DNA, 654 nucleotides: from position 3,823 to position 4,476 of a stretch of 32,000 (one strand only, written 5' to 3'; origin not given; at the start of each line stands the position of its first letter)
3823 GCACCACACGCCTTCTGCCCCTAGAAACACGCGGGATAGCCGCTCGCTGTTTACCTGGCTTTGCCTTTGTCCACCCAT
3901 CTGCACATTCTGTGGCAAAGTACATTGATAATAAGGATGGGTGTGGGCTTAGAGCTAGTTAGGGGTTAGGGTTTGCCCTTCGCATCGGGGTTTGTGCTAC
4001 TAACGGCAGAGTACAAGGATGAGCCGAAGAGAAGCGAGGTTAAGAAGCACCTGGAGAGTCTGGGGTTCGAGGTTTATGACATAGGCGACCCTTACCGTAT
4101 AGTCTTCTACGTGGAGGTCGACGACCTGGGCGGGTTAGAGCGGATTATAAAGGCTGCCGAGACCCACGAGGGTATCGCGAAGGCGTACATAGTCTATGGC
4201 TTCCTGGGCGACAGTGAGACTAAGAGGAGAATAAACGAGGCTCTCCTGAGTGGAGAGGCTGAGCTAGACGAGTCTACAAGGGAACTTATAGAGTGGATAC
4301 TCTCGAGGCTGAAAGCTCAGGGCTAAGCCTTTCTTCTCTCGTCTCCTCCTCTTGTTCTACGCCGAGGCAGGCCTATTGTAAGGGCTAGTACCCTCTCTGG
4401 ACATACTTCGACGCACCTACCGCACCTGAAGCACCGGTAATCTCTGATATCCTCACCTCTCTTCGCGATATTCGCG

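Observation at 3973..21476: Composite respiratory island: NapA/G/H-like module plus two HAO-family octahaem cytochromes in an archaeon, a candidate Nap + epsilon-Hao-type nitrate-to-ammonium pathway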

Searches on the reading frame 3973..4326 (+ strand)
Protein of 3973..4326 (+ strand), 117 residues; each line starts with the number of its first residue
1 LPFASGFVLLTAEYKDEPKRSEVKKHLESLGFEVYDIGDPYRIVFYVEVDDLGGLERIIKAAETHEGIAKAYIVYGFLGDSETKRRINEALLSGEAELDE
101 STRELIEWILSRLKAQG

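Call 4: search_protein_families(library=pfam, proteins=[window:3973-4326:+], max_evalue=0.01)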
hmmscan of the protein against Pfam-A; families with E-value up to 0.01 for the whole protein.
window:3973-4326:+ (117 aa): 0 families

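Call 5: search_protein_families(library=ncbifam, proteins=[window:3973-4326:+], max_evalue=0.01)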
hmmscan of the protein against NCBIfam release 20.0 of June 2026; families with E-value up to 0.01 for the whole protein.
window:3973-4326:+ (117 aa): 0 families

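Call 45: search_protein_families(library=pfam, proteins=[window:3973-4326:+], max_evalue=10)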
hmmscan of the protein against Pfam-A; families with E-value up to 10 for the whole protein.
window:3973-4326:+ (117 aa): 2 families
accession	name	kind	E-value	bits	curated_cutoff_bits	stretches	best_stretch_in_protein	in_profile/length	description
PF03927.19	NapD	-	0.025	15.1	28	1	19-75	14-71/76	NapD protein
PF22297.1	PccH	-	0.13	12.8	24.4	1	42-92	49-98/133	PccH Cytochrome c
